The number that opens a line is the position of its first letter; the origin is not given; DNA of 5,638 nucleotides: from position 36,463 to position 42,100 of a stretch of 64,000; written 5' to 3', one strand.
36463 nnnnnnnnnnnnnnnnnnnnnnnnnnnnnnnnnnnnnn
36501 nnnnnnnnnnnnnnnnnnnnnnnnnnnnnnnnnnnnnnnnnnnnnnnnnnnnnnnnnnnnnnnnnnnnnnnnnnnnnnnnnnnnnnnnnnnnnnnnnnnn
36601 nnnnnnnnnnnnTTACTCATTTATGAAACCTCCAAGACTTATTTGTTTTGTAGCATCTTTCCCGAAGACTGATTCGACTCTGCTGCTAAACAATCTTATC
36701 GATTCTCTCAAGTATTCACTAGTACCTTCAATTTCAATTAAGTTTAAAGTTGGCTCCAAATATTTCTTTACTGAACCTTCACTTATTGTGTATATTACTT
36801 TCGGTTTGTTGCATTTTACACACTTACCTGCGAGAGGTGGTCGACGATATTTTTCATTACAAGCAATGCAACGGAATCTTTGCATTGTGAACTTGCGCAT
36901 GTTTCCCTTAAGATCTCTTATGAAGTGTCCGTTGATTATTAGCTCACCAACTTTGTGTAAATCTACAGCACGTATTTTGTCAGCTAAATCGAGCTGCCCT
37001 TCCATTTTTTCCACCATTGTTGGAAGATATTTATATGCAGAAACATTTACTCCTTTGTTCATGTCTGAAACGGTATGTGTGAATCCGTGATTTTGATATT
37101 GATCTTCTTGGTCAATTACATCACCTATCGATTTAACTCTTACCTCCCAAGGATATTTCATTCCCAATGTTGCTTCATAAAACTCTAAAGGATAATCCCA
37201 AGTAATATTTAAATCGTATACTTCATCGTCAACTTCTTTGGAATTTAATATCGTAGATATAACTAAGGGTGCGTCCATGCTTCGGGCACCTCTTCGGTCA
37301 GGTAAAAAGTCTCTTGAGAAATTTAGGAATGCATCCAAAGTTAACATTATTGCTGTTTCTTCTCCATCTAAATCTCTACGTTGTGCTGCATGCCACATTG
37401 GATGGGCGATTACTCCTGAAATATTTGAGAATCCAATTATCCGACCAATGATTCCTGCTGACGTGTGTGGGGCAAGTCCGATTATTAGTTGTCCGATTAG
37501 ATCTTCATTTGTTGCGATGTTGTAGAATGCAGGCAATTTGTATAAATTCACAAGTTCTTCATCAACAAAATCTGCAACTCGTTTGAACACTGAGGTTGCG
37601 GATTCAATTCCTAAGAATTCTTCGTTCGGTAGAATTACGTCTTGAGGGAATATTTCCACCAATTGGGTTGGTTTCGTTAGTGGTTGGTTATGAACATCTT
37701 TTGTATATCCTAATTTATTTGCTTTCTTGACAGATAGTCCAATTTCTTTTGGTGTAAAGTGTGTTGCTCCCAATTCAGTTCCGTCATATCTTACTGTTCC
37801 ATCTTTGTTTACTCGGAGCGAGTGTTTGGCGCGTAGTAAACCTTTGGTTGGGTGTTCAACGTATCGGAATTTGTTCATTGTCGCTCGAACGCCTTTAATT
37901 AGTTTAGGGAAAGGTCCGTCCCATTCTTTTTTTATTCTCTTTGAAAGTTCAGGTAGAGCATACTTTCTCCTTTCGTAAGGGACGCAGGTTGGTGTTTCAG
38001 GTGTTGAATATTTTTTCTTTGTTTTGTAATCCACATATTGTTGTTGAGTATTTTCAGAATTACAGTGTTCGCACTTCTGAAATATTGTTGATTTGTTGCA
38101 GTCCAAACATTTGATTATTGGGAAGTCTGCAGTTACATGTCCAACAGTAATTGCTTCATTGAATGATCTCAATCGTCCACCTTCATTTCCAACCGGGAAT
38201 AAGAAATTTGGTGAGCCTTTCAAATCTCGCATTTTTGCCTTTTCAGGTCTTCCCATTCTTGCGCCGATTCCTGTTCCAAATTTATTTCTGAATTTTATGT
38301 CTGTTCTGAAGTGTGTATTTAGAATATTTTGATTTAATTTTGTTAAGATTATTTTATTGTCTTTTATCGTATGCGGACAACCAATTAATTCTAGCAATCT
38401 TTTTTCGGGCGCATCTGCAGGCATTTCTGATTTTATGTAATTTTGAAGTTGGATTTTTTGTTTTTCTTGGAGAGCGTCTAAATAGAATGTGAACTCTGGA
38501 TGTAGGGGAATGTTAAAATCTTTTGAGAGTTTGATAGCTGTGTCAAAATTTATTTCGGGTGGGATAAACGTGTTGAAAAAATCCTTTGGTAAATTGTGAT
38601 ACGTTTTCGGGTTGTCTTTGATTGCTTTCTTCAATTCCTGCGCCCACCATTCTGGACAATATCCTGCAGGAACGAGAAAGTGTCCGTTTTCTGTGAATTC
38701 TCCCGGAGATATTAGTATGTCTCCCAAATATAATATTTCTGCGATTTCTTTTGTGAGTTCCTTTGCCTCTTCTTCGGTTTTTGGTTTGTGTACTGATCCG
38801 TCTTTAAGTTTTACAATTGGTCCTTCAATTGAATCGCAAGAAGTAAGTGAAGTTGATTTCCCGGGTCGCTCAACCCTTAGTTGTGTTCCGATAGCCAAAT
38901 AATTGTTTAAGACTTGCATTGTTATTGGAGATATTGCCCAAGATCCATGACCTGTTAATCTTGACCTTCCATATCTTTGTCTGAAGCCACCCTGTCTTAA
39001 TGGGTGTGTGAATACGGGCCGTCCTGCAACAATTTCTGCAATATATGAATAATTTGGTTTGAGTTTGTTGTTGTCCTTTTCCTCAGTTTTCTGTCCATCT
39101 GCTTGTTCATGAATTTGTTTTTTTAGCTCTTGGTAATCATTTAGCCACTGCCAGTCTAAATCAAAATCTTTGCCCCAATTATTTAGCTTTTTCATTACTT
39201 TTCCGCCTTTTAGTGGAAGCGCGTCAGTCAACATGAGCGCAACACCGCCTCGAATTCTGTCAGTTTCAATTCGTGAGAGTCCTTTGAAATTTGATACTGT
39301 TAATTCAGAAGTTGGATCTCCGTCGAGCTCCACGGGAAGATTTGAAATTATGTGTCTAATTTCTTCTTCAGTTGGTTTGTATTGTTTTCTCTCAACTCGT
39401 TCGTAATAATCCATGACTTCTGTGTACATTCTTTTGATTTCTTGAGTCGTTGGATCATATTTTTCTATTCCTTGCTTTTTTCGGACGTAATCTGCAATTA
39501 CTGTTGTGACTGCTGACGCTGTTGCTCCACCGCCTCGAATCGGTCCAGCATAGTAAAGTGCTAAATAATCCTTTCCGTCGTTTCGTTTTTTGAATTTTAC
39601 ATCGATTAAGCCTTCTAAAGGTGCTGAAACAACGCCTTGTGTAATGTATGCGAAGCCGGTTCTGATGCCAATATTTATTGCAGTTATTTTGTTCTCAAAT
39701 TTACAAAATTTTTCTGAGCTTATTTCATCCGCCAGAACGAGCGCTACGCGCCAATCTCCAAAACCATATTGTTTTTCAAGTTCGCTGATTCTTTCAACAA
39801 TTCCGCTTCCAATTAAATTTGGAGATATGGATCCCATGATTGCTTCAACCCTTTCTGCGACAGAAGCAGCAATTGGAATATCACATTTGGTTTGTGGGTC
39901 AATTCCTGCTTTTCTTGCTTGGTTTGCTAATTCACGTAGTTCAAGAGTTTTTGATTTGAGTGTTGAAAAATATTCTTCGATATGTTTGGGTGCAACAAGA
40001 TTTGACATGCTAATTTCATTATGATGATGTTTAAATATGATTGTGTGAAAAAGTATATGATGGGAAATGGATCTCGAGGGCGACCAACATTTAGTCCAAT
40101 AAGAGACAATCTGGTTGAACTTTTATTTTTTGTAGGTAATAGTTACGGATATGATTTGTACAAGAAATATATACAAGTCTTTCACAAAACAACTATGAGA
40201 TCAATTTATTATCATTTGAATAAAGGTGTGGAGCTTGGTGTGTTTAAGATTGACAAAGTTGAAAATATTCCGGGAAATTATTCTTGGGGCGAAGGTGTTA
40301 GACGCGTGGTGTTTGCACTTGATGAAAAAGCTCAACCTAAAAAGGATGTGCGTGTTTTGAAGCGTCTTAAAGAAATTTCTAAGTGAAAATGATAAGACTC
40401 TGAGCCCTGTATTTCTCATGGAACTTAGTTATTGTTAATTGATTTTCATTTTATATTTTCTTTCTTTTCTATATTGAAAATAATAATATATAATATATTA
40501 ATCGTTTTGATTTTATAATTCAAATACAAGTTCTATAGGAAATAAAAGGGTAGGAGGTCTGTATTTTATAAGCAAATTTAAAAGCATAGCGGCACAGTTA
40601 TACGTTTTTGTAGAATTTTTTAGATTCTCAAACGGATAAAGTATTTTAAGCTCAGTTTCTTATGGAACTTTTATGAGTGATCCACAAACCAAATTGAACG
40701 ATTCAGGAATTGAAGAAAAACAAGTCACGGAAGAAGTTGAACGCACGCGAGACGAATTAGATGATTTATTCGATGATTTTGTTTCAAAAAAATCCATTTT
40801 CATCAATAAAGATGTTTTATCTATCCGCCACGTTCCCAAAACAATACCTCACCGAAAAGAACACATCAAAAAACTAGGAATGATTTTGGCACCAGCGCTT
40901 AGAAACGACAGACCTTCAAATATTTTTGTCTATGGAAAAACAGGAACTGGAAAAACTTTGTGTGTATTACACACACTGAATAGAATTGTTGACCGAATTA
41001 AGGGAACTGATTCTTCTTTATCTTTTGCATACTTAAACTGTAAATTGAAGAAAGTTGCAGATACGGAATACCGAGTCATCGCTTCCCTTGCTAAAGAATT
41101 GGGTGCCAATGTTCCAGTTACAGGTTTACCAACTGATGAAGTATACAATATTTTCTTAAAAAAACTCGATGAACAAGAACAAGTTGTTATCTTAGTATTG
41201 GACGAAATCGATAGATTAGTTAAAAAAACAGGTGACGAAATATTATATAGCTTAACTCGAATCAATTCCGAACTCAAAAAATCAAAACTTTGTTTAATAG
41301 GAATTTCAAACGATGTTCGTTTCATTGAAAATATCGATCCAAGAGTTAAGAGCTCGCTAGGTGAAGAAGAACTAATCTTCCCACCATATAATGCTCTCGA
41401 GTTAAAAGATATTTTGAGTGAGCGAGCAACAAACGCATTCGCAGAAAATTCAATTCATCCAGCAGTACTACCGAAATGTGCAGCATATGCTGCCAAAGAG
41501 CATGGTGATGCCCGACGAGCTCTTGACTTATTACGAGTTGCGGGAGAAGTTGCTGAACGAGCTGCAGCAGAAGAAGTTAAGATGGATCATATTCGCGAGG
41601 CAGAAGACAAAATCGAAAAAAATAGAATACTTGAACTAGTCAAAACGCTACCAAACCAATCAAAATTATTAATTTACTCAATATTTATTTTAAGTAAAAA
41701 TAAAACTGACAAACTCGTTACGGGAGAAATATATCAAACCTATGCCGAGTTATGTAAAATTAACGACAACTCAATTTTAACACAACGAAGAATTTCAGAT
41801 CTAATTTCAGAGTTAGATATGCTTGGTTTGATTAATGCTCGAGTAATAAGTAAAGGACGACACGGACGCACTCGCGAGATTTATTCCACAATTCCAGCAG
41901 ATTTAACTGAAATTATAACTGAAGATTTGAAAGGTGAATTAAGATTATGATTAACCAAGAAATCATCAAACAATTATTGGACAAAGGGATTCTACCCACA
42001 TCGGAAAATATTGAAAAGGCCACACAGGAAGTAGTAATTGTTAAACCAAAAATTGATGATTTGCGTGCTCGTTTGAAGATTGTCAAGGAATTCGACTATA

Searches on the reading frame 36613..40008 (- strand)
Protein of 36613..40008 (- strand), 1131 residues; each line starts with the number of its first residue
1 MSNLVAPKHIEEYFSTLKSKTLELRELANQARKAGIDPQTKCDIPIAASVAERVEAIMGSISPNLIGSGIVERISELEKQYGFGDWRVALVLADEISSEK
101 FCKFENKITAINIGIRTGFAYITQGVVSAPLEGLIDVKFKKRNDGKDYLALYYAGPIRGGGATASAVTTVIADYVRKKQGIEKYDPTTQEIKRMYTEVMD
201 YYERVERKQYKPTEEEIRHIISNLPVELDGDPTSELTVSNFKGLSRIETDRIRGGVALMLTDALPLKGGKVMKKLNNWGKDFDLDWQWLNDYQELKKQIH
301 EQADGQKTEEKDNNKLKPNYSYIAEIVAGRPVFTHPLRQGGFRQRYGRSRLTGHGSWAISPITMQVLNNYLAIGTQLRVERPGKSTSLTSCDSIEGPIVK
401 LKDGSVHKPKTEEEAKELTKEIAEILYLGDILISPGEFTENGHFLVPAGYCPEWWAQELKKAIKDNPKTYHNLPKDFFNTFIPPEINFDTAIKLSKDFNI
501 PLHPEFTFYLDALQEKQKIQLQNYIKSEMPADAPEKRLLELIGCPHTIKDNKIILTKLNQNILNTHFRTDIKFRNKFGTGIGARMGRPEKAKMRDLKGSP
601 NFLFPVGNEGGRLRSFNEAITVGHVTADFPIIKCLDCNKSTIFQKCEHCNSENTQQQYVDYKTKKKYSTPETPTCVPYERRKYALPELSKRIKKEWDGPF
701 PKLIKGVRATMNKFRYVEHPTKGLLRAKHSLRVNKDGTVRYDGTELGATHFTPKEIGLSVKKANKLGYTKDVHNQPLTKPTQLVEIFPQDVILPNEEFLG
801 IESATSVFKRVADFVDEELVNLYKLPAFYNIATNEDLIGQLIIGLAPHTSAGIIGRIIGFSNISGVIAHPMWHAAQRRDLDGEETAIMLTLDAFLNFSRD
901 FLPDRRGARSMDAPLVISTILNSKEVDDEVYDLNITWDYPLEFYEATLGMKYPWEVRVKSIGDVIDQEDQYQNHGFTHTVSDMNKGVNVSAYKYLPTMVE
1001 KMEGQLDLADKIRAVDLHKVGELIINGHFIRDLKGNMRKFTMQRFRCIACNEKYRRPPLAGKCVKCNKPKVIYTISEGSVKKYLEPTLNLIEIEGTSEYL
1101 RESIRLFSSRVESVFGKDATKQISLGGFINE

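Call 8: search_protein_families(library=pfam, proteins=[window:36613-40008:-], max_evalue=0.00001)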
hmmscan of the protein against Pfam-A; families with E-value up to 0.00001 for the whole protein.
window:36613-40008:- (1131 aa): 3 families
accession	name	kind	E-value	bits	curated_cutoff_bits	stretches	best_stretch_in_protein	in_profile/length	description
PF24846.1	PolC_DP2_cat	-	3.1e-104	348.6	24.3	1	703-1001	7-299/299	DNA polymerase II large subunit DP2, catalytic domain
PF24844.1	PolC_DP2_central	-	7.8e-100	334.8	24.3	1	309-658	1-362/372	DNA polymerase II large subunit DP2, central domain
PF03833.19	PolC_DP2_N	-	3.9e-81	272.6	24.3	1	12-293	1-269/271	DNA polymerase II large subunit DP2, N-terminal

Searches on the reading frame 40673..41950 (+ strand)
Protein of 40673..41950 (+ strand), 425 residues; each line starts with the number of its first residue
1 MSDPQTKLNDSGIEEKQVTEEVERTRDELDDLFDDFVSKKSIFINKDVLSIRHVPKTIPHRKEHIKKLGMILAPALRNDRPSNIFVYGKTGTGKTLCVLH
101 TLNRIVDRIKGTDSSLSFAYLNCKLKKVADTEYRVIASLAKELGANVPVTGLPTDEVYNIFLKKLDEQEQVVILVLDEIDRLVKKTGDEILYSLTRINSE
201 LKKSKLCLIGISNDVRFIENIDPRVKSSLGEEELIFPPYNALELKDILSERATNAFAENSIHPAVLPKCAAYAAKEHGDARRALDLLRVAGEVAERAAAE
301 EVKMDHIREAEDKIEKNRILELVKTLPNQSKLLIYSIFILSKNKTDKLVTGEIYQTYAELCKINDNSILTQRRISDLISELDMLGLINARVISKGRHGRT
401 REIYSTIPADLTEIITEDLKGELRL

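Call 9: search_protein_families(library=pfam, proteins=[window:40673-41950:+], max_evalue=0.00001)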
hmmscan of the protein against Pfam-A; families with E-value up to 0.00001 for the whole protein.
window:40673-41950:+ (425 aa): 8 families
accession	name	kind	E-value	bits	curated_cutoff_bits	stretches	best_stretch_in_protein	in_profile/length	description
PF09079.17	Cdc6_C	-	3.3e-26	91.5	25.1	1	321-410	1-91/96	CDC6, C terminal winged helix domain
PF22703.2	Cdc6_lid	-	2.9e-24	85.2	27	1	245-311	1-67/68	Cdc6 AAA+ ATPase-type lid domain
PF13401.12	AAA_22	-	1.3e-09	38.9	27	1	80-210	4-122/130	AAA domain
PF13191.12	AAA_16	-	2.5e-08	35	32.6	1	59-200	3-161/167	AAA ATPase domain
PF00004.35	AAA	-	4.4e-07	30.8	21.2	1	85-226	2-119/131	ATPase family associated with various cellular activities (AAA)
PF00270.35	DEAD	-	1.8e-06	28.2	26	0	82-201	15-147/167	DEAD/DEAH box helicase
PF22606.2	Cdc6-ORC-like_ATPase_lid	-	3.5e-06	27.3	27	0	239-295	1-57/60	Cdc6/ORC-like, ATPase lid domain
PF05621.17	TniB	-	6.4e-06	26.2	22.4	0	63-219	18-170/189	Bacterial TniB protein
